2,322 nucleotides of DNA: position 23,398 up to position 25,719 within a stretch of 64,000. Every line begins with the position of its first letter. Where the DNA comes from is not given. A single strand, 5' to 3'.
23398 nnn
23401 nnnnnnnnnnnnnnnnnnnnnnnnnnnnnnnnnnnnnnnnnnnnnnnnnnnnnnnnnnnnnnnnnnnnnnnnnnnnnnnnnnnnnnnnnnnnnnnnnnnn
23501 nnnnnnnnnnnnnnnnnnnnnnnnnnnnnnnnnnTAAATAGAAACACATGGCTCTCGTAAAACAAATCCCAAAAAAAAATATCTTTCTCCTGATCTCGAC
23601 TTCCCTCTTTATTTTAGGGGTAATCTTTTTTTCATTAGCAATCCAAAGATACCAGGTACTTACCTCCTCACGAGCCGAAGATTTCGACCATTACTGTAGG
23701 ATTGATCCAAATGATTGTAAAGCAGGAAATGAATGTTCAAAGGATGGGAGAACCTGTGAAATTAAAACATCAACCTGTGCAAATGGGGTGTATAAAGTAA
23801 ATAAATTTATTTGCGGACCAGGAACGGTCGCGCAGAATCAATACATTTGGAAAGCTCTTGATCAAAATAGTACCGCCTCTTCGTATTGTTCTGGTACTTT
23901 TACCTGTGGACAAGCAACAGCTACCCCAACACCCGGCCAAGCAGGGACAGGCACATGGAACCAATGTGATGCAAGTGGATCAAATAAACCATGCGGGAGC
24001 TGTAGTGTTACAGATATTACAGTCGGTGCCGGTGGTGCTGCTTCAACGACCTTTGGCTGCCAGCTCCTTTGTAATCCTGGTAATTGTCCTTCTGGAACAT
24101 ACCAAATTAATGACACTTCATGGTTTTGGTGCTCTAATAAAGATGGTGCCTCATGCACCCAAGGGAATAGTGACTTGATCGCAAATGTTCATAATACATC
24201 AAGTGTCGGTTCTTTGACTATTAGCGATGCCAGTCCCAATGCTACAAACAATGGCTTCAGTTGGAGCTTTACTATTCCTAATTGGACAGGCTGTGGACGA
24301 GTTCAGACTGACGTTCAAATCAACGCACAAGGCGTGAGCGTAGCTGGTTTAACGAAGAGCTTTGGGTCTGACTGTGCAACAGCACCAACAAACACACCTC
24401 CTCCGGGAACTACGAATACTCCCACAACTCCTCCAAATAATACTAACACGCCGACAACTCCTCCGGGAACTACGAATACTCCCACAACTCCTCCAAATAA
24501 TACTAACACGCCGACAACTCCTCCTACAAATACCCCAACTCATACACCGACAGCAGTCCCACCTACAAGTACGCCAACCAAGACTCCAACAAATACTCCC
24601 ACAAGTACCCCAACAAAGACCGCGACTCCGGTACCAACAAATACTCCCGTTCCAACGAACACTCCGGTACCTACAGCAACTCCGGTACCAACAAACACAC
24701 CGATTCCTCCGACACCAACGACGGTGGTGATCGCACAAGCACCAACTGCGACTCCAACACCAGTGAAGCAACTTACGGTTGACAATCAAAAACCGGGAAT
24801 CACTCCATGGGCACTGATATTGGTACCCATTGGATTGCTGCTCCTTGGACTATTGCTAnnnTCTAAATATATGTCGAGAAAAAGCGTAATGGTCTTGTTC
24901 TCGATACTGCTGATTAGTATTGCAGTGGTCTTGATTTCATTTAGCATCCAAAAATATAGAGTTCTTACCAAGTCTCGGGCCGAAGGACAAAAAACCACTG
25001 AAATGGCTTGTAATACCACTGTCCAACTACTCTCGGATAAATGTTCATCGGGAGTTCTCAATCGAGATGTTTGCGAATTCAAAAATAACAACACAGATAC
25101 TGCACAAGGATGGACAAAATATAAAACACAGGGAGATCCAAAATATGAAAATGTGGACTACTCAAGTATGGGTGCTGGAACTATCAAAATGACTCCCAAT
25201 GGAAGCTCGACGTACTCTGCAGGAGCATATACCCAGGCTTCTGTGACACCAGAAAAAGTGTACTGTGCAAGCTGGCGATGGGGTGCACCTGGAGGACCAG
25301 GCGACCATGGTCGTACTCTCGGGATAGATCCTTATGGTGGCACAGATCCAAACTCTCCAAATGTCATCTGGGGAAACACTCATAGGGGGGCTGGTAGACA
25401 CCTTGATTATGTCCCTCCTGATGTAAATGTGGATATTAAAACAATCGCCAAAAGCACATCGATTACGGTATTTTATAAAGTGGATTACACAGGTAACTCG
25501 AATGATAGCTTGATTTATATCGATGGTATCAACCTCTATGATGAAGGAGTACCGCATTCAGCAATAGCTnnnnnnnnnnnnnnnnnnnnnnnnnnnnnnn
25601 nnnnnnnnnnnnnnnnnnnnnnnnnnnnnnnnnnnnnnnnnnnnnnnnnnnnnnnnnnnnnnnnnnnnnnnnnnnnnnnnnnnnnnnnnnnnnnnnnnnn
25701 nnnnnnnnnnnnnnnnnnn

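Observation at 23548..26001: Two tandem surface proteins share a signal-anchor motif and a conserved C-terminal tail that looks like an undescribed sorting signal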

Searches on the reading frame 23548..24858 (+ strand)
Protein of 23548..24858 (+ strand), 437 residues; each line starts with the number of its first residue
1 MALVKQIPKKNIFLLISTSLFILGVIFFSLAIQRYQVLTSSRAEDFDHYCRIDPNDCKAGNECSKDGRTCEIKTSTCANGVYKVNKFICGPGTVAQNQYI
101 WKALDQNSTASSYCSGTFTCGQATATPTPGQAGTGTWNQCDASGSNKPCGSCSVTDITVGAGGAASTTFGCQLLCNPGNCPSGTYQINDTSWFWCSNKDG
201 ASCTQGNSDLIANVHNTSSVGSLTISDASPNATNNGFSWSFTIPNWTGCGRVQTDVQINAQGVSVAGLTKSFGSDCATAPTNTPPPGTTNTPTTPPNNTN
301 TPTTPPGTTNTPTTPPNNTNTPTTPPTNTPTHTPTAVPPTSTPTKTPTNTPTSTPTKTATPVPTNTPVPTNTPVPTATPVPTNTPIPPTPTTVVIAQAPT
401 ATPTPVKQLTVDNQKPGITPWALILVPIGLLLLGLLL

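Call 3: search_protein_families(library=ncbifam, proteins=[window:23548-24858:+], max_evalue=1)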
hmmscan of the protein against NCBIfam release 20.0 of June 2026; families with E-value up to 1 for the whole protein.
window:23548-24858:+ (437 aa): 0 families

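Call 4: search_protein_families(library=pfam, proteins=[window:23548-24858:+], max_evalue=1)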
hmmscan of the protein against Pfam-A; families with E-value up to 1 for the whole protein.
window:23548-24858:+ (437 aa): 0 families

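Call 11: find_encoding_contigs(protein=window:23548-24858:+, flank=10000)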
Protein window:23548-24858:+ (437 aa): no gene with exactly this product is on record in the collection.

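Call 75: predict_structure(alignment_id=A5)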
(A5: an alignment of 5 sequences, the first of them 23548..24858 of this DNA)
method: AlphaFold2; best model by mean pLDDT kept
length: 437 residues; sequences in the alignment: 5
mean_pLDDT: 43.9   pTM: 0.29
mean pLDDT of the five models: 43.9, 43.7, 40.4, 39.2, 38.7
residues with pLDDT >= 90: 0; 70-90: 30; 50-70: 102; < 50: 305
segments of 3 or more residues with pLDDT < 50: 1-6, 36-148, 177-184, 208-235, 259-264, 277-419
pLDDT, mean of each block of 10 residues (from residue 1): 47 76 79 49 29 34 38 38 39 31 27 22 21 36 43 61 60 52 49 59 52 38 38 48 58 57 51 50 33 34 36 36 36 35 35 37 41 41 41 36 34 40 67 74
secondary structure, 60 per line:
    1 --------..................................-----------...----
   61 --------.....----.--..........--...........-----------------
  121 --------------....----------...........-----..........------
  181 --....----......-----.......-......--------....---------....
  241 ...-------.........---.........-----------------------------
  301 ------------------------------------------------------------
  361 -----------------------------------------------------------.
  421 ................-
elements in order: H9-42 E69-73 E81-90 E93-103 E135-138 E149-159 E165-174 E183-186 E191-196 E202-208 H210-215 E224-227 E237-243 E251-259 E263-271 H420-436

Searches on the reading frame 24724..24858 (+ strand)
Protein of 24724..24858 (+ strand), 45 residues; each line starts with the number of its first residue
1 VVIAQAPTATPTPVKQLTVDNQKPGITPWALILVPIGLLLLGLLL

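Call 9: find_homologous_proteins(query=window:24724-24858:+, max_evalue=10)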
Query seq(45 aa): 1 candidates shared short words with the query, none scored E <= 10.

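Call 43: search_protein_representatives(alignment_id=A2)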
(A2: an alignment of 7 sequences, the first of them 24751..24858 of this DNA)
Query: 7 sequences, 41 profile positions. Proteins with E-value up to 0.001 (for the whole library): 24; up to 1e-10: 7; up to 1e-30: 0. The best 24 are listed.
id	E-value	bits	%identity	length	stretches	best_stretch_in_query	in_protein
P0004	3.3e-16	74.5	-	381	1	1-41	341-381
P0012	2.0e-13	65.6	-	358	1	3-41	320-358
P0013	4.0e-13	64.7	-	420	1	3-41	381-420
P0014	2.6e-12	62.0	-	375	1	4-41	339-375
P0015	9.2e-12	60.3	-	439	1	3-41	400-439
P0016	2.3e-11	59.0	-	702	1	2-41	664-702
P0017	7.8e-11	57.3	-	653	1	3-41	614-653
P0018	1.4e-10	56.5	-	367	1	4-41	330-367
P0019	8.2e-10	54.1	-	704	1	1-41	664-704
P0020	4.1e-09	51.8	-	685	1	2-41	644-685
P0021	5.2e-09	51.5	-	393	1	3-41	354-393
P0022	6.6e-09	51.2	-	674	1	4-41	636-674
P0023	8.8e-09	50.8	-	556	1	2-41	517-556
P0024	1.8e-08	49.8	-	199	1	4-41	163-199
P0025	7.4e-07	44.6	-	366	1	3-41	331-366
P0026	1.1e-06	44.0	-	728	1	1-41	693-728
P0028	4.2e-06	42.2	-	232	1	6-41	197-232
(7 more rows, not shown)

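Call 56: list_cluster_members(proteins=[P0012, P0013, P0014, P0017, P0018, P0019, P0020, P0025, P0026, P0028])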
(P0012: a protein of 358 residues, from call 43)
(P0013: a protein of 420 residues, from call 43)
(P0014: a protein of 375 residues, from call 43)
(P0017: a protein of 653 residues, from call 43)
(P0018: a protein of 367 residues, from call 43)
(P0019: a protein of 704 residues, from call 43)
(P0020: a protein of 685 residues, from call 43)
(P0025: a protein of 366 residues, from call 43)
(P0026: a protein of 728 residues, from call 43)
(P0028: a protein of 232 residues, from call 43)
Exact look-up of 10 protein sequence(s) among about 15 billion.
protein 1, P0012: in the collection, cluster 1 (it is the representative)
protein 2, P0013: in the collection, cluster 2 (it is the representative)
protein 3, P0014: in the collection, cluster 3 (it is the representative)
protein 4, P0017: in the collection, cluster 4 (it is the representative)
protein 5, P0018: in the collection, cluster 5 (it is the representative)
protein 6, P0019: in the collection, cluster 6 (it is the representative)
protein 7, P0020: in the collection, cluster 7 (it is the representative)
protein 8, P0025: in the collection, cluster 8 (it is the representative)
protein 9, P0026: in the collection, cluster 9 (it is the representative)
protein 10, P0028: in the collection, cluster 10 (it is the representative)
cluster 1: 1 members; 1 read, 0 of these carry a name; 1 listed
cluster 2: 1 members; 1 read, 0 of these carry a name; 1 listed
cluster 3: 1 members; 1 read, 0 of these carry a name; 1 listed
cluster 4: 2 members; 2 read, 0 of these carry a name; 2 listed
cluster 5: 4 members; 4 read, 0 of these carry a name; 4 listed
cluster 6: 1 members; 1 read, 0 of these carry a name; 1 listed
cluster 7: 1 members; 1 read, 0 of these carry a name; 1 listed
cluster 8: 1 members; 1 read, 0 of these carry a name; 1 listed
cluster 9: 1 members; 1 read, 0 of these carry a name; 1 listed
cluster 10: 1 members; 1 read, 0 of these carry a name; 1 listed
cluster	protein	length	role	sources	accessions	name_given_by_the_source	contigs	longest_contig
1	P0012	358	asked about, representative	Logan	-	-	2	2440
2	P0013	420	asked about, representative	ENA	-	-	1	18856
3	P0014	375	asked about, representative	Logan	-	-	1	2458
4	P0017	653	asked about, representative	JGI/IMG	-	-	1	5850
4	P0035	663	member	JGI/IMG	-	-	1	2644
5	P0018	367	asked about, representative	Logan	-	-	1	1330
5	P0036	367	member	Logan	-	-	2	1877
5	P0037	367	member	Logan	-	-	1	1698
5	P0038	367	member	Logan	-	-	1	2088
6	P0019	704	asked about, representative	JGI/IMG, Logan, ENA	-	-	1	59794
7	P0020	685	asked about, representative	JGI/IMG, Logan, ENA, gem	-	-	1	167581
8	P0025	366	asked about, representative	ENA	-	-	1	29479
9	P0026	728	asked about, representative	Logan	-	-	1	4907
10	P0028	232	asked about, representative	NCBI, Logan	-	-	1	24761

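Call 57: find_encoding_contigs(protein=P0028, flank=10000, max_places=2)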
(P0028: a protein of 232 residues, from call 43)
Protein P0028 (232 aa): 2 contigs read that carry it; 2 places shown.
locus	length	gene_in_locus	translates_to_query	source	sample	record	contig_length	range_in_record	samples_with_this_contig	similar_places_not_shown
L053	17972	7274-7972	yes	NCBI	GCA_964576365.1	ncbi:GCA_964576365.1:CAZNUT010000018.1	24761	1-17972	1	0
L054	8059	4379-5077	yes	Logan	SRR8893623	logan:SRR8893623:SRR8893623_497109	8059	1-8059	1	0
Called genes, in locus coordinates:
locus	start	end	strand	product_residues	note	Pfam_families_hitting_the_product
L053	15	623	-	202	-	-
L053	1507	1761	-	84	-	-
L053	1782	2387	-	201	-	PF00230:MIP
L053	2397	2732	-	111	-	-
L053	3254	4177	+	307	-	PF00892:EamA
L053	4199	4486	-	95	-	-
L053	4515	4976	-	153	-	-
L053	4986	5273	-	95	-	-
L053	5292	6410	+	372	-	PF13167:GTP-bdg_N, PF02492:cobW (faint), PF16360:GTP-bdg_M, PF03193:RsgA_GTPase (faint), PF00009:GTP_EFTU (faint), PF01926:MMR_HSR1, PF02421:FeoB_N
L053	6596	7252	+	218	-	-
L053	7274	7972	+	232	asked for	-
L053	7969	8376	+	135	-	-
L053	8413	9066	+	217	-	PF13098:Thioredoxin_2 (weak), PF13462:Thioredoxin_4, PF01323:DSBA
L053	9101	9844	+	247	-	PF00561:Abhydrolase_1, PF12146:Hydrolase_4, PF12697:Abhydrolase_6, PF00561:Abhydrolase_1 (weak)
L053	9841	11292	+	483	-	PF08245:Mur_ligase_M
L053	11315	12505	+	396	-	PF01041:DegT_DnrJ_EryC1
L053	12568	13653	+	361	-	PF02388:FemAB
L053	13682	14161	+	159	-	-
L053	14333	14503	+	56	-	-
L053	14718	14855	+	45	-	-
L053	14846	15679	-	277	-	PF18900:DUF5656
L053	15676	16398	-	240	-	PF20772:TACO1_YebC_N, PF01709:Transcrip_reg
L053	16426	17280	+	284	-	-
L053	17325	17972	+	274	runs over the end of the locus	PF00515:TPR_1, PF07719:TPR_2 (weak), PF13181:TPR_8 (weak), PF13414:TPR_11 (weak)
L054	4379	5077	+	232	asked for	-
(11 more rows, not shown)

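Call 58: find_encoding_contigs(protein=P0025, flank=10000, max_places=2)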
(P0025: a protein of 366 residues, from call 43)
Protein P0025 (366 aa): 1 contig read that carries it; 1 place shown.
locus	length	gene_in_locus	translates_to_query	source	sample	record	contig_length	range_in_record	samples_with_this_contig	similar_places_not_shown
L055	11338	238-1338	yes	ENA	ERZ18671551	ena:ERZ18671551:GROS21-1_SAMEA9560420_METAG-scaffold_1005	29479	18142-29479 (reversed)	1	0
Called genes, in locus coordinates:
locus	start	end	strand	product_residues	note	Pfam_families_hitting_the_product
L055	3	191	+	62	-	?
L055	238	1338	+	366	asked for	-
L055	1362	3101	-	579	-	PF00009:GTP_EFTU, PF00071:Ras (weak), PF00679:EFG_C, PF06421:LepA_C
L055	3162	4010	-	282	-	-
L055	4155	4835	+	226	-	PF10102:DUF2341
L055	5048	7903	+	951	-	PF00041:fn3, PF16656:Pur_ac_phosph_N (faint), PF25059:FN3_DSCAM-DSCAML_C (faint), PF00041:fn3 (weak)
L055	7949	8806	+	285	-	-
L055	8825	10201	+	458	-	-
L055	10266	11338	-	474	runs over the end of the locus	PF00224:PK, PF02887:PK_C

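Call 60: search_protein_families(library=pfam, proteins=[L053:6596-7249:+, P0017, P0016, P0013, P0014, P0018, P0025, P0012, P0021], max_evalue=0.05)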
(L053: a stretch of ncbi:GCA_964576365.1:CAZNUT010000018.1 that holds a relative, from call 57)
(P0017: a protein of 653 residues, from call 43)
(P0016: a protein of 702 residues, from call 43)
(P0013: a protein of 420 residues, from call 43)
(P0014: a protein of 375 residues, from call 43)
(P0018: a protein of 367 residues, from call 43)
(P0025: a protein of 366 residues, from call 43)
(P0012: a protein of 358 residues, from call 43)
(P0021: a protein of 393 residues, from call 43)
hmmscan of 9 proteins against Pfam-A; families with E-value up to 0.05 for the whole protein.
L053:6596-7249:+ (218 aa): 0 families

P0017 (653 aa): 1 family
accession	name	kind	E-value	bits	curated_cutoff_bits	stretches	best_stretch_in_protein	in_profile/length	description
PF00295.23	Glyco_hydro_28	-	5.9e-07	29.3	22.9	1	237-424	90-249/324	Glycosyl hydrolases family 28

P0016 (702 aa): 0 families

P0013 (420 aa): 0 families

P0014 (375 aa): 0 families

P0018 (367 aa): 0 families

P0025 (366 aa): 0 families

P0012 (358 aa): 0 families

P0021 (393 aa): 0 families

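Call 61: search_protein_families(library=ncbifam, proteins=[L053:6596-7249:+, P0017, P0016], max_evalue=1)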
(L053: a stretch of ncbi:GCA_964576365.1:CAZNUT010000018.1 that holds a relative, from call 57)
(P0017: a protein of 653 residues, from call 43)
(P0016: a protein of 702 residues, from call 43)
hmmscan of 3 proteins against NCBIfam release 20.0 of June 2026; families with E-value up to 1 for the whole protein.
L053:6596-7249:+ (218 aa): 0 families

P0017 (653 aa): 5 families
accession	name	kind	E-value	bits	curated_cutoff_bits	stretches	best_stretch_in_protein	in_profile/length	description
NF051861.1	PolglcturonPglBAgro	equivalog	8.5e-20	70.9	600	1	182-413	13-281/437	polygalacturonase PglB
NF049899.1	RhamgalacuronBT4153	equivalog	1.1e-08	34.2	650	1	285-356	199-278/432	rhamnogalacturonidase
NF049898.1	RhamgalacuronBT4146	equivalog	1.3e-06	27.4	500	1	235-345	90-210/445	rhamnogalacturonidase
NF051860.1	PolglcturonPglAAgro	equivalog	0.00012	20.9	600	1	285-342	244-306/502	polygalacturonase PglA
NF049892.1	AlphdgalacturondseBT4155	equivalog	0.0012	17.7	800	1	262-342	203-283/454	alpha-d-galacturonidase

P0016 (702 aa): 0 families

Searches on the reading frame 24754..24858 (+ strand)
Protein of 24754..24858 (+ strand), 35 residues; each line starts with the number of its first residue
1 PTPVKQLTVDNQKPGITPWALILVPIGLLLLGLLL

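Call 15: search_protein_families(library=ncbifam, proteins=[window:24754-24858:+], max_evalue=10)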
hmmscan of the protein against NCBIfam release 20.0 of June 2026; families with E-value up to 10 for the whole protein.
seq(35 aa): 0 families

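Call 16: search_protein_families(library=pfam, proteins=[window:24754-24858:+], max_evalue=10)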
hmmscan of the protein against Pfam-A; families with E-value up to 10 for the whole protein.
seq(35 aa): 0 families

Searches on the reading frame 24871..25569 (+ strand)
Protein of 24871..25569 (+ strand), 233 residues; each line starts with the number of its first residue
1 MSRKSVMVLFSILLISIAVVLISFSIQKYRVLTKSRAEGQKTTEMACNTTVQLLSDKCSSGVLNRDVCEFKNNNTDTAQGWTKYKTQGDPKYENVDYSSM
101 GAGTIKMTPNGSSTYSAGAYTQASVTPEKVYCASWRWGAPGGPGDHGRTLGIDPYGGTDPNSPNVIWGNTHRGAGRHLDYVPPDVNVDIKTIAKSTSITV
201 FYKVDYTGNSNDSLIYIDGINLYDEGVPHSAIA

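Call 12: find_homologous_proteins(query=window:24871-25569:+, max_evalue=1)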
Query seq(233 aa) (233 aa): 11 proteins with E <= 1 among 160 candidates.
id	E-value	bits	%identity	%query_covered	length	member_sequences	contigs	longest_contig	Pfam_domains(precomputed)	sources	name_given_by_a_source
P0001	1.1e-96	341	65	97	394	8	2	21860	-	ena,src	-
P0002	8.3e-85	302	60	97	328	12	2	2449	-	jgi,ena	-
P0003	1.1e-78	282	58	97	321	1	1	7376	-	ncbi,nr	ncbi:MAG: hypothetical protein NUV98_02225 [Candidatus Roizmanbacteria bacterium]|nr:hypothetical pr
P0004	2.6e-73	264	53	95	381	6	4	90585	-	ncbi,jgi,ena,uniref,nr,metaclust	ncbi:hypothetical protein A3A93_06315 [Candidatus Roizmanbacteria bacterium RIFCSPLOWO2_01_FULL_38_1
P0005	1.1e-72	262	53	97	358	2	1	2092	-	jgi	-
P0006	1.4e-69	252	53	97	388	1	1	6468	-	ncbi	-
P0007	5.8e-67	244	50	97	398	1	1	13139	-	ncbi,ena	-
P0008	5.8e-44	168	52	65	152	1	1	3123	-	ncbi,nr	ncbi:MAG TPA: hypothetical protein PLS49_07725, partial [Candidatus Woesebacteria bacterium]|nr:hypo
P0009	1.5e-37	147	45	72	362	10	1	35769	-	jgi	-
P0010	4.6e-34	136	49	66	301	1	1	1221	-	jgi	jgi:hypothetical protein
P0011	8.6e-28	116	40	73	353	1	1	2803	-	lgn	-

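Call 21: find_encoding_contigs(protein=P0004, flank=10000, max_places=3)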
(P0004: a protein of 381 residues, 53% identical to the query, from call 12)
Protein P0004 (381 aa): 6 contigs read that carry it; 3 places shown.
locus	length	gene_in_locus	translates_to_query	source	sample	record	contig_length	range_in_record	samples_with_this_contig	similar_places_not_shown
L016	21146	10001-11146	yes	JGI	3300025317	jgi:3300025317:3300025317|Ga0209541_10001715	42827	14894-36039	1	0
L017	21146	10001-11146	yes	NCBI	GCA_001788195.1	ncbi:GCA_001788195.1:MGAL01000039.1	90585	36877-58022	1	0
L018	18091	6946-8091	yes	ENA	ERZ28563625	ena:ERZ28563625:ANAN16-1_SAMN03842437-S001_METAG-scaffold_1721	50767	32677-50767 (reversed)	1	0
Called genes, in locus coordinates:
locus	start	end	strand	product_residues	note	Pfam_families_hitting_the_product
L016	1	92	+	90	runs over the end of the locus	-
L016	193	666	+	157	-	PF16320:Ribosomal_L12_N, PF00542:Ribosomal_L12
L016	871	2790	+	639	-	PF02518:HATPase_c, PF00204:DNA_gyraseB, PF01751:Toprim, PF16898:TOPRIM_C (faint), PF00986:DNA_gyraseB_C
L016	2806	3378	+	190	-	PF00719:Pyrophosphatase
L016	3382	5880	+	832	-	PF00521:DNA_topoisoIV, PF03989:DNA_gyraseA_C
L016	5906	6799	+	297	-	PF00763:THF_DHG_CYH, PF02882:THF_DHG_CYH_C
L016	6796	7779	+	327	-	PF01715:IPPT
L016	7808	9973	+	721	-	-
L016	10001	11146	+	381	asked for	-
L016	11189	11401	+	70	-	-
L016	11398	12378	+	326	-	-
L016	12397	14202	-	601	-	PF00009:GTP_EFTU, PF00679:EFG_C, PF06421:LepA_C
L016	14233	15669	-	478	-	PF00224:PK, PF02887:PK_C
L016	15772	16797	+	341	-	PF00535:Glycos_transf_2, PF13641:Glyco_tranf_2_3 (weak)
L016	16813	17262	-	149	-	-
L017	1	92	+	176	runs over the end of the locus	PF00466:Ribosomal_L10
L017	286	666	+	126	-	PF16320:Ribosomal_L12_N, PF00542:Ribosomal_L12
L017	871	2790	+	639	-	PF02518:HATPase_c, PF00204:DNA_gyraseB, PF01751:Toprim, PF16898:TOPRIM_C (faint), PF00986:DNA_gyraseB_C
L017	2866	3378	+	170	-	PF00719:Pyrophosphatase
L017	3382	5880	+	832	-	PF00521:DNA_topoisoIV, PF03989:DNA_gyraseA_C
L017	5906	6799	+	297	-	PF00763:THF_DHG_CYH, PF02882:THF_DHG_CYH_C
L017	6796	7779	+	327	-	PF01715:IPPT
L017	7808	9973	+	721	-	-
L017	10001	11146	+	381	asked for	-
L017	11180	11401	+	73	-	-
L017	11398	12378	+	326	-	-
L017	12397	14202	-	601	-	PF00009:GTP_EFTU, PF00679:EFG_C, PF06421:LepA_C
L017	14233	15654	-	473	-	PF00224:PK, PF02887:PK_C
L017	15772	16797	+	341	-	PF00535:Glycos_transf_2, PF13641:Glyco_tranf_2_3 (weak)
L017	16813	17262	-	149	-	-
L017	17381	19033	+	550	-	PF02310:B12-binding (weak), PF04055:Radical_SAM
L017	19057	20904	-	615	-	PF07719:TPR_2 (weak), PF13414:TPR_11, PF13424:TPR_12, PF13432:TPR_16, PF14559:TPR_19 (weak), PF00515:TPR_1, PF07719:TPR_2, PF13181:TPR_8, +8 more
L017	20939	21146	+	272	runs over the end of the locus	PF00535:Glycos_transf_2, PF10111:Glyco_tranf_2_2, PF13641:Glyco_tranf_2_3 (faint)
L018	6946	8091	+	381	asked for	-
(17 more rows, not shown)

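Call 22: find_encoding_contigs(protein=P0001, flank=10000, max_places=3)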
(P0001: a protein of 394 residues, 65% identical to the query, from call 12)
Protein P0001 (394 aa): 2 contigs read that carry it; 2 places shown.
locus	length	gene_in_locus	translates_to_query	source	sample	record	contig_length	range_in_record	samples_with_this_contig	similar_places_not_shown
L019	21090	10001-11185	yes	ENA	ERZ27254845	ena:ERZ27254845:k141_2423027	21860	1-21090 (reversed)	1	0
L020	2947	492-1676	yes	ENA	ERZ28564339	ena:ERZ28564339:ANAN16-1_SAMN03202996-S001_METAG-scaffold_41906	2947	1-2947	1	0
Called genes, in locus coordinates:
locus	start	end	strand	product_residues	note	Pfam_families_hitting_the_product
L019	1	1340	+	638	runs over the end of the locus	PF02518:HATPase_c, PF00204:DNA_gyraseB, PF01751:Toprim, PF00986:DNA_gyraseB_C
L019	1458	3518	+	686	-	PF03030:H_PPase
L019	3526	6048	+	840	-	PF00521:DNA_topoisoIV, PF03989:DNA_gyraseA_C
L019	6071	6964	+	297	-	PF00763:THF_DHG_CYH, PF02882:THF_DHG_CYH_C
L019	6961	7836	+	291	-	PF01745:IPT (weak), PF01715:IPPT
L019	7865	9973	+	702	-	-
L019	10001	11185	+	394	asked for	-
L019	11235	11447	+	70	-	-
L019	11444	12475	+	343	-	-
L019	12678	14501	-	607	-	PF00009:GTP_EFTU, PF00071:Ras, PF00679:EFG_C, PF06421:LepA_C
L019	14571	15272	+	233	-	PF13489:Methyltransf_23 (weak), PF08241:Methyltransf_11 (weak), PF08242:Methyltransf_12 (weak), PF13649:Methyltransf_25 (weak)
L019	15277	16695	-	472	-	PF00224:PK, PF02887:PK_C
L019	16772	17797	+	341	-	PF00535:Glycos_transf_2, PF13641:Glyco_tranf_2_3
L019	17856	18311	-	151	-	-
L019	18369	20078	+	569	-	PF02310:B12-binding (weak), PF04055:Radical_SAM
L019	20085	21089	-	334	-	?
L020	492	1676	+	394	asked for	-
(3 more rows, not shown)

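Call 60: search_protein_families(library=pfam, proteins=[P0002], max_evalue=0.05)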
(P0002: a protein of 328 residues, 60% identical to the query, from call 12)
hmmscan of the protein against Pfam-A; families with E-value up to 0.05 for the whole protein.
P0002 (328 aa): 0 families

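Call 61: search_protein_families(library=ncbifam, proteins=[P0002], max_evalue=1)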
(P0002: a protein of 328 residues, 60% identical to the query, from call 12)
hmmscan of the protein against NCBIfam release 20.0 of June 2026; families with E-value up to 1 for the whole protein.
P0002 (328 aa): 1 family
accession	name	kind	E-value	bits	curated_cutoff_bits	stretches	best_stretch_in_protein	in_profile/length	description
NF046087.1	T3SS_scaff_SemD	subfamily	0.55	9.7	160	1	224-284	90-146/395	SemD/SinC family type III secretion system effector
